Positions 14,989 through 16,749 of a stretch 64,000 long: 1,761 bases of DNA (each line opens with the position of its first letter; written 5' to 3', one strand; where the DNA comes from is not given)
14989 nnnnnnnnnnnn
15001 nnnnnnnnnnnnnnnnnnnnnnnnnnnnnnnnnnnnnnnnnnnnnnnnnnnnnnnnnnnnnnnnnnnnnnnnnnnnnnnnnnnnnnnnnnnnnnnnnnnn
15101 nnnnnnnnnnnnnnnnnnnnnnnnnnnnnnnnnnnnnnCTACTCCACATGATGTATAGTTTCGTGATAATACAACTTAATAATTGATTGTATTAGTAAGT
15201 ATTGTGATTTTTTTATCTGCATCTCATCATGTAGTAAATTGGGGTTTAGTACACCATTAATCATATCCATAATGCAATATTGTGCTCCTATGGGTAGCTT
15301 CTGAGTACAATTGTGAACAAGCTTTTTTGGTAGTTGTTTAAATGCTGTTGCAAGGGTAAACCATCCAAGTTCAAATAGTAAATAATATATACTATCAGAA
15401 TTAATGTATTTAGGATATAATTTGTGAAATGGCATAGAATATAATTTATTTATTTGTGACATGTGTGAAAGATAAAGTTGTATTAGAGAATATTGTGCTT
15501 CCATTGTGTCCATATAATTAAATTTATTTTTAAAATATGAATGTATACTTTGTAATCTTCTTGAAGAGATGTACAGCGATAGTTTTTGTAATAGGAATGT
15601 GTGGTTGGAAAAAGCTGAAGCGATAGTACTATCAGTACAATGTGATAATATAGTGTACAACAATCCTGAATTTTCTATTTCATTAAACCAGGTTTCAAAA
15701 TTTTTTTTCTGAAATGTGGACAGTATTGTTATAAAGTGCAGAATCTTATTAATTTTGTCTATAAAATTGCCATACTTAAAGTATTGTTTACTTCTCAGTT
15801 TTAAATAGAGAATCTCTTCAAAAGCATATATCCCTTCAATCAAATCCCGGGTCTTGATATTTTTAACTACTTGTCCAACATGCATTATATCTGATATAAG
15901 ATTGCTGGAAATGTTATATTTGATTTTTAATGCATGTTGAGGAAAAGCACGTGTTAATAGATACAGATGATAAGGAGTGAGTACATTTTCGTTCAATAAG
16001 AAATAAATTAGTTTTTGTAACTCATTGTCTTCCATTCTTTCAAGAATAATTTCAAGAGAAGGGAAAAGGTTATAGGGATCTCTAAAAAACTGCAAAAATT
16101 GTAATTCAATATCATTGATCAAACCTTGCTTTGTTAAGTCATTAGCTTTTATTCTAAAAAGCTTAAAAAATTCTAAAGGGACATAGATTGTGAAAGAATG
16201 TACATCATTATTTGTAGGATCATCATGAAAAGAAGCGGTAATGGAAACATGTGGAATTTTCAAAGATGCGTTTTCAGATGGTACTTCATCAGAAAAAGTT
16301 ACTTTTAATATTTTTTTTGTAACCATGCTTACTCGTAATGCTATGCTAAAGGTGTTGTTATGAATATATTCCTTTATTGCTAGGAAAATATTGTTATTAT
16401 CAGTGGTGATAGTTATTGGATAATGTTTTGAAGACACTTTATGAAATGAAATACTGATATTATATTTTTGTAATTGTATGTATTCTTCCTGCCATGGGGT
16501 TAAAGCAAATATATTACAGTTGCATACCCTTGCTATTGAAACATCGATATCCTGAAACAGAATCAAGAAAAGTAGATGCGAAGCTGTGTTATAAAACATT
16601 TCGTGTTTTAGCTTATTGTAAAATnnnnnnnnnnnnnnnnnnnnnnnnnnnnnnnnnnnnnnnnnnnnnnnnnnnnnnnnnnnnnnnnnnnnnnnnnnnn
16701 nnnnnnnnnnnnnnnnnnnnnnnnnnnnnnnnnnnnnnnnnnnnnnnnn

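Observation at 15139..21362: Operon macro-pyrF-(REC-GGDEF-degenerate GGDEF/EAL)-(REC-RsbU-type PP2C)-486-aa unknown next to the origin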

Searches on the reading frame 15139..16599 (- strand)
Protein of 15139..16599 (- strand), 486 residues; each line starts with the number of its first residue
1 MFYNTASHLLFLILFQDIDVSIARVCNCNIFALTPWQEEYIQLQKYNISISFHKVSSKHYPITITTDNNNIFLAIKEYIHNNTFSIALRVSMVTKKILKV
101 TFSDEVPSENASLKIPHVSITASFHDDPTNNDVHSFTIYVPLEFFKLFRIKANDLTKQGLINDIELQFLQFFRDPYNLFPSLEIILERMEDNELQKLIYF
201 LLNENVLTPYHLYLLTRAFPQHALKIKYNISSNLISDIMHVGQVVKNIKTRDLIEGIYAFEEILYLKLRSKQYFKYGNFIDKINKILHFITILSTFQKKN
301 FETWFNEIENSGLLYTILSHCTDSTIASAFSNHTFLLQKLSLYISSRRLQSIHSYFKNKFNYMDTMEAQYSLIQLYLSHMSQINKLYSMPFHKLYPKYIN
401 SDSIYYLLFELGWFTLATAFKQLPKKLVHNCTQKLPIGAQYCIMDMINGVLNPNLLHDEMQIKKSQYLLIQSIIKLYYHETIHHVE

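Call 5: search_protein_families(library=pfam, proteins=[window:15139-16599:-], max_evalue=0.01)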
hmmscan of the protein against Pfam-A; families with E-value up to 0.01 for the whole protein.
window:15139-16599:- (486 aa): 0 families

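Call 6: search_protein_families(library=ncbifam, proteins=[window:15139-16599:-], max_evalue=0.01)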
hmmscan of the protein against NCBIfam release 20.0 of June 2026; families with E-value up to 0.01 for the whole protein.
window:15139-16599:- (486 aa): 0 families

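Call 7: find_homologous_proteins(query=window:15139-16599:-, max_evalue=0.001)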
Query window:15139-16599:- (486 aa): 12 proteins with E <= 0.001 among 6410 candidates.
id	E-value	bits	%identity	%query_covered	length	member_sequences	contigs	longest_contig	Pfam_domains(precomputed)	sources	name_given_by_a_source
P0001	0.0e+0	1076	100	100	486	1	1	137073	-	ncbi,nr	ncbi:MAG: hypothetical protein N3F66_00305 [Spirochaetes bacterium]|nr:hypothetical protein [Spiroch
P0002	2.6e-185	635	61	99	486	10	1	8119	-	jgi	-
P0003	2.7e-183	628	61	99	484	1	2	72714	-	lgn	-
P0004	2.5e-182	625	61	99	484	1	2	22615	-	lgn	-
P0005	6.4e-181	621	60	99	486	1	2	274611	-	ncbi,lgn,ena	-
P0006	3.2e-179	615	61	99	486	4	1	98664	-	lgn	-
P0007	8.7e-179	614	60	99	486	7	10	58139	-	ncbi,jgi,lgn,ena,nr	ncbi:MAG TPA: hypothetical protein PL059_03670 [Spirochaetota bacterium]|nr:hypothetical protein [Sp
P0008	1.1e-178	613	61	99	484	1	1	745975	-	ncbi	-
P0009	6.4e-173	594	59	99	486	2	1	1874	-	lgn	-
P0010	1.6e-172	593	57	99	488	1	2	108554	-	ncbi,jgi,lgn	-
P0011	3.1e-141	490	48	98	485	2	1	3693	-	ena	-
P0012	1.5e-117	412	57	74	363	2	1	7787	-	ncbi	ncbi:MAG: hypothetical protein WBK20_14045, partial [Spirochaetota bacterium]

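Call 8: search_solved_structures(query=window:15139-16599:-, max_evalue=10, show_alignments=2)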
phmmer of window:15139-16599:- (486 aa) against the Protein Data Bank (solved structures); distinct sequences matched with E-value up to 10: 1.
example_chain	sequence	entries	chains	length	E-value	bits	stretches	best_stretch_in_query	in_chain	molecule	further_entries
8adn_I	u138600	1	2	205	0.28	13.4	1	139-216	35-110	Proteasome subunit beta type-3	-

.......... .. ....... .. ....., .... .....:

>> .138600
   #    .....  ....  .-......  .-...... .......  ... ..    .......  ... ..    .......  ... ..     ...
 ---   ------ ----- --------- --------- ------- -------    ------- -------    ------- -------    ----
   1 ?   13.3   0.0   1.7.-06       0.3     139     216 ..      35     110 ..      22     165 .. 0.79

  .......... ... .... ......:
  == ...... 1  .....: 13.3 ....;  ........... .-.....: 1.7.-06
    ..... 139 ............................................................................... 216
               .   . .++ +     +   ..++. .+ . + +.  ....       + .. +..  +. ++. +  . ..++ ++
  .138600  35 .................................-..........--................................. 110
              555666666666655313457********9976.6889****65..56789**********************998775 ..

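Call 17: find_encoding_contigs(protein=P0008, flank=10000, max_places=2)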
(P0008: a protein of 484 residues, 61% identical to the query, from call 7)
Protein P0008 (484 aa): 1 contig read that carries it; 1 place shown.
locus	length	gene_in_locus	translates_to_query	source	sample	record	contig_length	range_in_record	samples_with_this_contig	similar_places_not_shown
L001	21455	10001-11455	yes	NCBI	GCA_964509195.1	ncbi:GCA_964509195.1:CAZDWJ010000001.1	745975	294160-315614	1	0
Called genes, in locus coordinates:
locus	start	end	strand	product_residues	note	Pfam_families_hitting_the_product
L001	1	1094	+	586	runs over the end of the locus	PF02384:N6_Mtase, PF20473:MmeI_Mtase (weak), PF07669:Eco57I, PF12950:TaqI_C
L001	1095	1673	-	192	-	-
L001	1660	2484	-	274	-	PF02527:GidB, PF13847:Methyltransf_31 (weak)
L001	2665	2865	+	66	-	-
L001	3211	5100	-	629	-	PF01134:GIDA, PF01266:DAO (faint), PF07992:Pyr_redox_2 (faint), PF12831:FAD_oxidored (weak), PF21680:GIDA_C_1st, PF13932:SAM_GIDA_C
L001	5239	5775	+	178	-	PF01661:Macro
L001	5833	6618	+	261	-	PF00215:OMPdecase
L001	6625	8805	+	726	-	PF00072:Response_reg, PF00990:GGDEF, PF00563:EAL (weak)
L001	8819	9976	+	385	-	PF00072:Response_reg, PF07228:SpoIIE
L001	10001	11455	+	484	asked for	-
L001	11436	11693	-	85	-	PF02229:PC4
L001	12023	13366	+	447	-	PF11638:DnaA_N, PF00308:Bac_DnaA, PF01695:IstB_IS21, PF00004:AAA (weak), PF13173:AAA_14 (faint), PF22688:Hda_lid (weak), PF08299:Bac_DnaA_C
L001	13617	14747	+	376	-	PF00712:DNA_pol3_beta, PF02767:DNA_pol3_beta_2, PF02768:DNA_pol3_beta_3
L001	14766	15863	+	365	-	PF02463:SMC_N, PF13175:AAA_15, PF13476:AAA_23, PF13304:AAA_21 (weak)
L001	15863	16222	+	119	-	PF05258:DciA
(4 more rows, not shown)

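Call 18: find_encoding_contigs(protein=P0005, flank=10000, max_places=2)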
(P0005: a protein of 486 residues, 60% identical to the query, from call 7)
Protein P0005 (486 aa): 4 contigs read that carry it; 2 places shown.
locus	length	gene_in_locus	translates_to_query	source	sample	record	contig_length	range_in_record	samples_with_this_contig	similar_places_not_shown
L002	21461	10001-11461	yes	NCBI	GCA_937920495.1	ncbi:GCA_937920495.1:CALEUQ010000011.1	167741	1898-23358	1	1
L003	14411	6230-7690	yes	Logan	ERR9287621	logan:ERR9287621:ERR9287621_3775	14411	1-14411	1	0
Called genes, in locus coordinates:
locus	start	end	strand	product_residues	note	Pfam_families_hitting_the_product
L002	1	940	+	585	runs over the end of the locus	PF02384:N6_Mtase, PF01170:UPF0020 (weak), PF20473:MmeI_Mtase, PF07669:Eco57I, PF12950:TaqI_C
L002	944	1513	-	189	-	-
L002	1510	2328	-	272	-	PF02527:GidB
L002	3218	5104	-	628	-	PF01134:GIDA, PF01266:DAO (faint), PF07992:Pyr_redox_2 (faint), PF12831:FAD_oxidored (weak), PF21680:GIDA_C_1st, PF13932:SAM_GIDA_C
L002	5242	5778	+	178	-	PF01661:Macro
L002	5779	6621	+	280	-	PF00215:OMPdecase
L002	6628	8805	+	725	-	PF00072:Response_reg, PF00990:GGDEF, PF00563:EAL (weak)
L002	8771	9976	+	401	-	PF00072:Response_reg, PF07228:SpoIIE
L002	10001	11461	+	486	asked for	-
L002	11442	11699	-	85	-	PF02229:PC4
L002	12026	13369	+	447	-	PF11638:DnaA_N, PF00308:Bac_DnaA, PF01695:IstB_IS21, PF00004:AAA (weak), PF22688:Hda_lid (weak), PF08299:Bac_DnaA_C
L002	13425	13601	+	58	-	-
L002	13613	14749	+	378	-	PF00712:DNA_pol3_beta, PF02767:DNA_pol3_beta_2, PF02768:DNA_pol3_beta_3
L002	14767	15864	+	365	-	PF02463:SMC_N, PF13175:AAA_15, PF13476:AAA_23, PF13304:AAA_21 (weak)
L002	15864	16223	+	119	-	PF05258:DciA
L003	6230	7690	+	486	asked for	-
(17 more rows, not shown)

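Call 19: find_encoding_contigs(protein=P0010, flank=10000, max_places=2)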
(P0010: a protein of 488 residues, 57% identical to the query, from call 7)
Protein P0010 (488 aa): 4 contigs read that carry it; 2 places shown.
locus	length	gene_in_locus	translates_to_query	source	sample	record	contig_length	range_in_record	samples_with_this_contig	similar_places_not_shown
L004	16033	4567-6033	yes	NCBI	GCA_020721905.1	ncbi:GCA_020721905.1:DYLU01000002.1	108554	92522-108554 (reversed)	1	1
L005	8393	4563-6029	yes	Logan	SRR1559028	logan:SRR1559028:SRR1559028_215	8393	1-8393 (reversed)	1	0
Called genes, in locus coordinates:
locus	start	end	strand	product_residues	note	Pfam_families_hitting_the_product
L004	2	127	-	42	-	?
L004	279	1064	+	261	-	PF00215:OMPdecase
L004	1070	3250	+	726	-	PF00072:Response_reg, PF00990:GGDEF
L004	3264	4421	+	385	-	PF00072:Response_reg, PF07228:SpoIIE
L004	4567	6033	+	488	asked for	-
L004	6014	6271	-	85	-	PF02229:PC4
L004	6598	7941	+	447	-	PF11638:DnaA_N, PF00308:Bac_DnaA, PF01695:IstB_IS21, PF00004:AAA (weak), PF22688:Hda_lid (weak), PF08299:Bac_DnaA_C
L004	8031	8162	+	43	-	-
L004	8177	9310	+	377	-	PF00712:DNA_pol3_beta, PF02767:DNA_pol3_beta_2, PF02768:DNA_pol3_beta_3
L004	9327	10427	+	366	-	PF02463:SMC_N, PF13175:AAA_15, PF13476:AAA_23, PF13304:AAA_21 (faint)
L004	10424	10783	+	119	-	PF05258:DciA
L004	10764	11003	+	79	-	-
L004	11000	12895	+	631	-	PF02518:HATPase_c, PF00204:DNA_gyraseB, PF01751:Toprim, PF00986:DNA_gyraseB_C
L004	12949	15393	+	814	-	PF00521:DNA_topoisoIV, PF03989:DNA_gyraseA_C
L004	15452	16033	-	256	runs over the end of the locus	PF05036:SPOR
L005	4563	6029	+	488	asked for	-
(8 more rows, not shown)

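Call 24: predict_structure(alignment_id=A1)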
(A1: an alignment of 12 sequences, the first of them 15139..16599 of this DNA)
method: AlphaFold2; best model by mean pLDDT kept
length: 486 residues; sequences in the alignment: 12
mean_pLDDT: 63.6   pTM: 0.43
mean pLDDT of the five models: 63.6, 59.9, 58.8, 53.5, 51.2
residues with pLDDT >= 90: 6; 70-90: 203; 50-70: 135; < 50: 142
segments of 3 or more residues with pLDDT < 50: 1-3, 108-112, 175-193, 195-197, 199-295, 453-456, 484-486
pLDDT, mean of each block of 10 residues (from residue 1): 58 75 73 80 85 72 88 88 73 71 61 70 69 79 82 60 74 48 40 47 44 44 39 37 33 37 36 32 40 53 84 84 87 84 86 79 72 72 53 63 61 68 78 67 66 50 67 60 44
secondary structure, 60 per line:
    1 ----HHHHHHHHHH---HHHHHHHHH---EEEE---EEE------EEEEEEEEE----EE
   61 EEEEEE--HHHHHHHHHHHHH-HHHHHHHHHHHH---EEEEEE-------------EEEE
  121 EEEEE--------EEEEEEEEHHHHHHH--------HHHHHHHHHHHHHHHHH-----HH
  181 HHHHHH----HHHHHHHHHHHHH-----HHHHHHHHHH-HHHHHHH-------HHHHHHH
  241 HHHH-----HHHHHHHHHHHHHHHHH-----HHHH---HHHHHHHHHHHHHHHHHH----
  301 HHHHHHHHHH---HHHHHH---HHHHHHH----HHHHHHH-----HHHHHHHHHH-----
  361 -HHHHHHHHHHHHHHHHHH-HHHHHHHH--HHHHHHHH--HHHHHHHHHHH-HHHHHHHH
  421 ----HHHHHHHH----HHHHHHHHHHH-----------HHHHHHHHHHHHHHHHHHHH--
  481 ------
elements in order: H5-14 H18-26 E30-33 E37-39 E46-54 E59-66 H69-81 H83-94 E98-103 E117-125 E134-141 H142-148 H157-173 H179-186 H191-203 H209-218 H220-226 H234-244 H250-266 H272-275 H279-296 H301-310 H314-319 H323-329 H334-340 H346-355 H362-379 H381-388 H391-398 H401-411 H413-420 H425-432 H437-447 H459-478
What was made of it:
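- Tried and rejected: The first AF2 model, built from 12 close sequences, was poor in the centre (pLDDT 63.6, call 24).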

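Call 31: search_protein_families(library=pfam, alignment_id=A1, max_evalue=10)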
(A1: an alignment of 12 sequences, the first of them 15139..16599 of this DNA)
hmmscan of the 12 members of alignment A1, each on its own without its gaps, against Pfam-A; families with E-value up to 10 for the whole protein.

A. member 1, window:15139-16599:- (486 aa): 1 family
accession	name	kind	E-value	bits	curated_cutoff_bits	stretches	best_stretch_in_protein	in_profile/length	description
PF07195.17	FliD_C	-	3.7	7.3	25.4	0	47-81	26-62/236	Flagellar hook-associated protein 2 C-terminus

B. families by the number of members that match (of 12 scanned): 12 families
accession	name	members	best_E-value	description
PF24614.1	Tf2-1_C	3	0.035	Transposon Tf2-1 polyprotein, C-terminal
PF07697.16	7TMR-HDED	3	0.065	7TM-HD extracellular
PF17347.7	DUF5377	2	0.055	Family of unknown function (DUF5377)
PF01706.21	FliG_C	1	0.015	FliG C-terminal domain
PF21590.2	AP5B1_C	1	0.039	AP5B1, C-terminal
PF10607.14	CTLH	1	0.051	CTLH/CRA C-terminal to LisH motif domain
PF13117.11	Cag12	1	0.089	Cag pathogenicity island protein Cag12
PF16255.11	Lipase_GDSL_lke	1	0.11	GDSL-like Lipase/Acylhydrolase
PF01881.21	Cas_Cas6_C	1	0.12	CRISPR associated protein Cas6, C-terminal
PF18128.7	HydF_dimer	1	0.16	Hydrogen maturase F dimerization domain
PF02244.21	Propep_M14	1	0.16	Carboxypeptidase activation peptide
PF07195.17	FliD_C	1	3.7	Flagellar hook-associated protein 2 C-terminus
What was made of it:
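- The window protein has no hit to any Pfam FliG model (calls 5, 31).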

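Call 32: search_solved_structures(query=A1, max_evalue=10, show_alignments=3)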
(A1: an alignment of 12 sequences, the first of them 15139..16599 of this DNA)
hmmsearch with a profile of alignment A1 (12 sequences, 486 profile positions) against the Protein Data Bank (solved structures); distinct sequences matched with E-value up to 10: 0.

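Call 49: search_protein_representatives(alignment_id=A1)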
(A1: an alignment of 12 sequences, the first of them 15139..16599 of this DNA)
Query: 12 sequences, 486 profile positions. Proteins with E-value up to 0.001 (for the whole library): 65; up to 1e-10: 56; up to 1e-30: 50. The best 65 are listed.
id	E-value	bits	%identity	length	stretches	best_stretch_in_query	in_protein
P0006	5.0e-274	926.1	-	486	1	1-485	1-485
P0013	4.1e-86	306.4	-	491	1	1-485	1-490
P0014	9.0e-73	262.4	-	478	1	1-484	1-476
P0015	9.4e-73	262.3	-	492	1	4-484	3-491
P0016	4.2e-71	256.9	-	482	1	1-485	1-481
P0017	8.3e-71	255.9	-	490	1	1-486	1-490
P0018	6.3e-70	253.0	-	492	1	1-483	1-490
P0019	3.2e-69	250.7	-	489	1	3-484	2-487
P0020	1.7e-68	248.2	-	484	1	1-483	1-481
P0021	1.3e-67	245.3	-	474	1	10-484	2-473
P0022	6.7e-67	243.0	-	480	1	1-484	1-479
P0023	4.9e-66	240.1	-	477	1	1-484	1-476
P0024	1.8e-65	238.3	-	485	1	1-485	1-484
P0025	4.1e-65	237.1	-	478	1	80-486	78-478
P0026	2.8e-64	234.4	-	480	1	1-484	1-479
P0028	3.7e-62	227.3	-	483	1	1-485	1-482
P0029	1.2e-61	225.7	-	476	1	3-484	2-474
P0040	3.3e-58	214.3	-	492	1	1-483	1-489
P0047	1.1e-53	199.4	-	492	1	1-485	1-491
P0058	3.3e-35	138.4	-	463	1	162-482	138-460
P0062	2.6e-27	112.4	-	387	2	406-483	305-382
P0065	1.4e-17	80.4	-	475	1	135-484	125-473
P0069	3.2e-09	52.7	-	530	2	165-484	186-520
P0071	2.7e-08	49.7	-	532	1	25-484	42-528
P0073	2.3e-07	46.6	-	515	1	130-484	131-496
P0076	1.5e-04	37.3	-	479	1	182-484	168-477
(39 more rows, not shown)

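Call 54: find_related_loci(query=A3, collection=genome_contigs, flank=8000)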
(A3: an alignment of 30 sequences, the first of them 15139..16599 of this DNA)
Query A3 (486 aa) in genome_contigs; peptide patterns used: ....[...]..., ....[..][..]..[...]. (x = any residue, [..] = any of these).
101 stretches matched a pattern; 41 encode a relative of the query (tblastn E <= 1e-3); 40 distinct loci.
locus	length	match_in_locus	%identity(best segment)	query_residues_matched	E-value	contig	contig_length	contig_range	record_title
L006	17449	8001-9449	60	1-483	0e+0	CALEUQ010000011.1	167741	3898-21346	MAG: uncultured bacterium isolate R1_Bin_METABAT__127_1 genome assembly, contig: c_000000238552_partial_106870_274611, w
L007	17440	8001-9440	61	1-482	0e+0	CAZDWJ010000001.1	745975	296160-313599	MAG TPA_asm: uncultured Leptospira sp. isolate binchicken_co40_101 genome assembly, contig: NODE_3_length_745975_cov_9.5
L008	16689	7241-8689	60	1-483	0e+0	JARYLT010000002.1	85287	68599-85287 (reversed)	MAG: Spirochaetota bacterium isolate A05DMB-I-13 NODE_2_length_85287_cov_4.411982, whole genome shotgun sequence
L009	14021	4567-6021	57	1-483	0e+0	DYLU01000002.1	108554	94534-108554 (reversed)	MAG TPA_asm: Leptospira biflexa isolate SulCav_AS07-7_37_12 SulCav_AS07_7_111_length_108554_cov_7_630061, whole genome s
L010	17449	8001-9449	58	1-483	8e-176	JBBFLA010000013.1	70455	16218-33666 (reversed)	MAG: Spirochaetota bacterium isolate Uz-U4-13 NODE_13_length_70455_cov_13.334565, whole genome shotgun sequence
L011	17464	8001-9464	46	1-486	1e-135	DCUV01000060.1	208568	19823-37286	MAG TPA_asm: Spirochaetia bacterium UBA2205 UBA2205_contig_23723, whole genome shotgun sequence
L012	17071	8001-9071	34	120-477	3e-60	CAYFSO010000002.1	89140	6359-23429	MAG TPA_asm: uncultured Leptospiraceae bacterium isolate ERP107533_co1_200 genome assembly, contig: NODE_45_length_89140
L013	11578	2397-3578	33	75-477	3e-60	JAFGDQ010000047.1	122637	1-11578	MAG: Spirochaetes bacterium isolate Zod_Metabat.1181 k87_5666627, whole genome shotgun sequence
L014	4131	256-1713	32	1-483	5e-60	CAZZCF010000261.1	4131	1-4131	MAG TPA_asm: uncultured Leptospirales bacterium isolate binchicken_co334_180 genome assembly, contig: NODE_45691_length_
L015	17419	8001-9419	31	1-478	3e-58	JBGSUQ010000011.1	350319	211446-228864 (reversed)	MAG: Spirochaetota bacterium isolate JTS-AC436 k141_1205759, whole genome shotgun sequence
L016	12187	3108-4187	33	129-486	1e-57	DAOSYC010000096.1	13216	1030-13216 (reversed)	MAG TPA_asm: Spirochaetota bacterium isolate AMR_MDS_2095 NODE_2973_length_13216_cov_7.286984, whole genome shotgun sequ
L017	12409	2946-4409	29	4-486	1e-57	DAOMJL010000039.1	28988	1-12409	MAG TPA_asm: Spirochaetota bacterium isolate AMR_MDS_4899 NODE_1492_length_28988_cov_10.446480, whole genome shotgun seq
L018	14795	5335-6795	28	1-483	1e-56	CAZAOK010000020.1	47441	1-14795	MAG TPA_asm: uncultured Leptospiraceae bacterium isolate SRP252850_co1_61 genome assembly, contig: NODE_1089_length_4744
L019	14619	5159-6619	28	1-483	4e-56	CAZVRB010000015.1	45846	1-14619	MAG TPA_asm: uncultured Leptospiraceae bacterium isolate binchicken_co13_469 genome assembly, contig: NODE_763_length_45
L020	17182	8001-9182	30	75-477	8e-56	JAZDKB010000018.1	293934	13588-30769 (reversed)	MAG: Spirochaetota bacterium isolate MEGAHIT-group-0.510 k141_20455038, whole genome shotgun sequence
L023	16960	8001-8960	34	165-482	1e-51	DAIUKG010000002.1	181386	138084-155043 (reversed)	MAG TPA_asm: Spirochaetota bacterium isolate CTOTU18769 NODE_34_length_181386_cov_13.093205, whole genome shotgun sequen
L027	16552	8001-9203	26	100-482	3e-47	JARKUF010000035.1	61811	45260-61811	MAG: Spirochaetota bacterium isolate Seed_metabat.82 k141_163662, whole genome shotgun sequence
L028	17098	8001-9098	32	111-477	2e-47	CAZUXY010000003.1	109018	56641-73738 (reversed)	MAG TPA_asm: uncultured Leptospirales bacterium isolate binchicken_co27_239 genome assembly, contig: NODE_257_length_109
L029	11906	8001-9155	29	85-477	9e-47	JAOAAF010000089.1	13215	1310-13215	MAG: Spirochaetes bacterium isolate SKW14 NODE_86_length_13215_cov_4.272568, whole genome shotgun sequence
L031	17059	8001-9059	28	129-483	3e-46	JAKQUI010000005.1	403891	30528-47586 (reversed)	MAG: Spirochaetota bacterium isolate USST_maxbin.066 k141_1433921, whole genome shotgun sequence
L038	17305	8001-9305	26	32-482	1e-34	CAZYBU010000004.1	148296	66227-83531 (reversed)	MAG TPA_asm: uncultured Leptospirales bacterium isolate SRP141376_co5_362 genome assembly, contig: NODE_163_length_14829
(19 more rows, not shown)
